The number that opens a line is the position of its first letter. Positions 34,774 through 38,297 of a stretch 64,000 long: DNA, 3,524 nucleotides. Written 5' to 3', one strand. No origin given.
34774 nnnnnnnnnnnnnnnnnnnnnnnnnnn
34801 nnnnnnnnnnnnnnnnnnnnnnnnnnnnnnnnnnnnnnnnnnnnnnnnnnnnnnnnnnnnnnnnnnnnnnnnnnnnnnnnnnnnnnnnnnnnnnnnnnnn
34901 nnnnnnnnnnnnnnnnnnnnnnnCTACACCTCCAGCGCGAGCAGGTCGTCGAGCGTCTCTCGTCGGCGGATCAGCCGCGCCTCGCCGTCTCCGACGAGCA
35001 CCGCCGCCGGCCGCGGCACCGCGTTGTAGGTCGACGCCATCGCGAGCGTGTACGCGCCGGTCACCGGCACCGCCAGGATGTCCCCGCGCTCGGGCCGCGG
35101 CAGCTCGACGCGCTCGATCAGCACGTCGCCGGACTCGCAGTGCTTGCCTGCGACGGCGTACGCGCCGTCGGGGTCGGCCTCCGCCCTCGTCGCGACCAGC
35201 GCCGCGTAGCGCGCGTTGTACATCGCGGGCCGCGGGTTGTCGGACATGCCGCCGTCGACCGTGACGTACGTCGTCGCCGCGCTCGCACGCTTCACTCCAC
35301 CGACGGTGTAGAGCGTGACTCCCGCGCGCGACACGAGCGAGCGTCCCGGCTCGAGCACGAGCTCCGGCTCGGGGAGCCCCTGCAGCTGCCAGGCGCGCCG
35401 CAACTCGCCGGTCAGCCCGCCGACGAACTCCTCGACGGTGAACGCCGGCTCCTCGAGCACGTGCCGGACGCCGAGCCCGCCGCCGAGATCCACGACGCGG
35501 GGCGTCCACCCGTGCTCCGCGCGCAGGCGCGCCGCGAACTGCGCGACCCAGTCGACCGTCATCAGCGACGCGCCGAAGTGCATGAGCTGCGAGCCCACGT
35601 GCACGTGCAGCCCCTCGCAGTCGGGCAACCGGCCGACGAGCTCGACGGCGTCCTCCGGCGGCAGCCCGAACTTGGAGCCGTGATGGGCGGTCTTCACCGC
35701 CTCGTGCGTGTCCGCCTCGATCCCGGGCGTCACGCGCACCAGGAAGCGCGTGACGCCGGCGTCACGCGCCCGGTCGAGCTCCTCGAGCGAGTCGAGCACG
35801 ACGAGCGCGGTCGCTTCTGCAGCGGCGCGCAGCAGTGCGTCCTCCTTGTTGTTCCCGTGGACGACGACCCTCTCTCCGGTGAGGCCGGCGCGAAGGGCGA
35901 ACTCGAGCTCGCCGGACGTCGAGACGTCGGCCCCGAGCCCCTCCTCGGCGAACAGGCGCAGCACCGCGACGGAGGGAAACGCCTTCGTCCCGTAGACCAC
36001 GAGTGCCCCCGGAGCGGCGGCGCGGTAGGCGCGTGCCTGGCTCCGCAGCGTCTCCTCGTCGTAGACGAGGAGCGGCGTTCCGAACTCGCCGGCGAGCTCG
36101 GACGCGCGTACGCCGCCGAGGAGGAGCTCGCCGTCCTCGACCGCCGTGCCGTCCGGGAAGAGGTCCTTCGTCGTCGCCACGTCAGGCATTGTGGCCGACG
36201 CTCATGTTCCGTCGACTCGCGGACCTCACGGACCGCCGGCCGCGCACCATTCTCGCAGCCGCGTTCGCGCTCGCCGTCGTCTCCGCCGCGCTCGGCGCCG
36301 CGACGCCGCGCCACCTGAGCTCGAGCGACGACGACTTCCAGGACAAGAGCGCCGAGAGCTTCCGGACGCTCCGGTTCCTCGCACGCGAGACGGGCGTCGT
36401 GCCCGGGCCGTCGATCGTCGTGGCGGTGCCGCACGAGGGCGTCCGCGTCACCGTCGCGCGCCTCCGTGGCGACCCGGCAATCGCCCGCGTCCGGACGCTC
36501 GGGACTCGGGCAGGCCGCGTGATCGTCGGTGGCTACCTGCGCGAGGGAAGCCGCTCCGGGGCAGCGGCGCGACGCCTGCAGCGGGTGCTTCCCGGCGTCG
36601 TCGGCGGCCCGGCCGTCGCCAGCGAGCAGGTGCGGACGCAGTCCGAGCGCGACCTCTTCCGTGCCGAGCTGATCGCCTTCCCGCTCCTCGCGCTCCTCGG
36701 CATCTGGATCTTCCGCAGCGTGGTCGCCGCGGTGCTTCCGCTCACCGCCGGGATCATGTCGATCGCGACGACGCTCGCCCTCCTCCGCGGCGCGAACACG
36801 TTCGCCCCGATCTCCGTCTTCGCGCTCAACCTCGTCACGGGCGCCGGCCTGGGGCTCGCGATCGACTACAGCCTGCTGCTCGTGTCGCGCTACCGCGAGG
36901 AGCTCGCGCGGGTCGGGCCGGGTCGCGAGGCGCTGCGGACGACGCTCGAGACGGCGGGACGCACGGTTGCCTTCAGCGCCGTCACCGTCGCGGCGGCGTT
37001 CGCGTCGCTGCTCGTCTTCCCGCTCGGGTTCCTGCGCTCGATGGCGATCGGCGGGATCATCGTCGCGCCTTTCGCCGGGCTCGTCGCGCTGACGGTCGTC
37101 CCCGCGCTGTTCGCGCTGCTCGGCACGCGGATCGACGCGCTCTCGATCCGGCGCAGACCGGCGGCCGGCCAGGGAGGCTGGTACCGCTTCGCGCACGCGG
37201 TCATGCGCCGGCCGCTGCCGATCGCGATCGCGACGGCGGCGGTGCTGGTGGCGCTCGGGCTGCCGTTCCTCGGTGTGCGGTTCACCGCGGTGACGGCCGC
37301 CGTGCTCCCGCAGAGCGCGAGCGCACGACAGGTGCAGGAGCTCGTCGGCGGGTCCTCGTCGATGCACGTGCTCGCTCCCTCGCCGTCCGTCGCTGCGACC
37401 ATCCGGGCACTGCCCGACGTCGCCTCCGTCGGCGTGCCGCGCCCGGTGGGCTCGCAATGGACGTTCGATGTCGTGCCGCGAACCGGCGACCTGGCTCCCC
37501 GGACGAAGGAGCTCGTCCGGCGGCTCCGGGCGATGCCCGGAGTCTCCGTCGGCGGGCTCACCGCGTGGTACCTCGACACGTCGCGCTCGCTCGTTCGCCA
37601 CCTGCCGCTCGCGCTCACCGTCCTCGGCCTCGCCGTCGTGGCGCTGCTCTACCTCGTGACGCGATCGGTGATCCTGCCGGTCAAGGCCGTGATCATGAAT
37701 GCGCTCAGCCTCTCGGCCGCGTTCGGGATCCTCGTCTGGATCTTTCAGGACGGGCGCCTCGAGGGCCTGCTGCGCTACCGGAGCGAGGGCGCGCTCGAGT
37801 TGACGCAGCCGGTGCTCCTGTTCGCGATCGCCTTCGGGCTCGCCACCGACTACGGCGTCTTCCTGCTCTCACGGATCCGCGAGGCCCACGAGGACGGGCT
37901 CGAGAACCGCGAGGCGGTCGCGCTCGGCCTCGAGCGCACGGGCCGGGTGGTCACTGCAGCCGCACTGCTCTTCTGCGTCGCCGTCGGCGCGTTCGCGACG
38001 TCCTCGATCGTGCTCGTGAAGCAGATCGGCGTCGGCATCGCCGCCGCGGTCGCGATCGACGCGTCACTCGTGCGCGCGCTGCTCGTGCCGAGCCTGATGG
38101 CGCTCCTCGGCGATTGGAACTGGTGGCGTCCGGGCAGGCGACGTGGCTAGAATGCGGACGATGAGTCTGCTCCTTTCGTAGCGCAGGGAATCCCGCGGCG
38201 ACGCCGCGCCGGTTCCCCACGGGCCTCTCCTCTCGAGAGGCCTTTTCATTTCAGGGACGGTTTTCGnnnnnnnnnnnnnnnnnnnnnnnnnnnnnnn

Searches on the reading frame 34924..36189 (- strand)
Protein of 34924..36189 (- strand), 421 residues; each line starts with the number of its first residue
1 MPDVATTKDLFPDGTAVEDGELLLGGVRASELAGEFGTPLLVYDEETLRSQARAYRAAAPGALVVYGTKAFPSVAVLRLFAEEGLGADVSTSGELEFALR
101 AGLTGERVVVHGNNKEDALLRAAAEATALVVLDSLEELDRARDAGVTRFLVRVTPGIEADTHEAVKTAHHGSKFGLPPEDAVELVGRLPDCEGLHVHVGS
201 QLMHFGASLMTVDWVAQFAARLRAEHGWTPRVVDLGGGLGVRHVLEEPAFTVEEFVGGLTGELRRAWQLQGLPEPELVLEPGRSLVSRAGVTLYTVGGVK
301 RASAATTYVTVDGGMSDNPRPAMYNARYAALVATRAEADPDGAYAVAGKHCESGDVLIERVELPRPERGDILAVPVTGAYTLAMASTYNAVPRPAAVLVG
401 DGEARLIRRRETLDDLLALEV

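Call 10: find_encoding_contigs(protein=window:34924-36189:-, flank=10000, max_places=6)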
Protein window:34924-36189:- (421 aa): no gene with exactly this product is on record in the collection.
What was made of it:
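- Tried and rejected: An exact-sequence look-up of the neighbouring lysA product, meant to identify the source contig, found nothing on record (call 10).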

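Call 33: search_protein_families(library=pfam, proteins=[window:34927-36180:-], max_evalue=0.00001)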
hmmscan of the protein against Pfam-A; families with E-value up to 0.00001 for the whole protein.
window:34927-36180:- (418 aa): 2 families
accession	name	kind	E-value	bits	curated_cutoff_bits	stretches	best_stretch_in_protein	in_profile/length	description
PF02784.22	Orn_Arg_deC_N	-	1.4e-40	139.7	23.4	1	44-284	3-247/247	Pyridoxal-dependent decarboxylase, pyridoxal binding domain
PF00278.28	Orn_DAP_Arg_deC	-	3.2e-17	63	23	1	157-375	5-95/95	Pyridoxal-dependent decarboxylase, C-terminal sheet domain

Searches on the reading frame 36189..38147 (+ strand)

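Call 33: search_protein_families(library=pfam, proteins=[window:36189-38147:+], max_evalue=0.00001)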
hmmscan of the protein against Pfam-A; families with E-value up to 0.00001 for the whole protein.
window:36189-38147:+ (653 aa): 1 family
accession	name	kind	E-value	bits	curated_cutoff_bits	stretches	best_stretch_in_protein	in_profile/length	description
PF03176.21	MMPL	-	1.4e-67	228.5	20.5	2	138-345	127-333/333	MMPL family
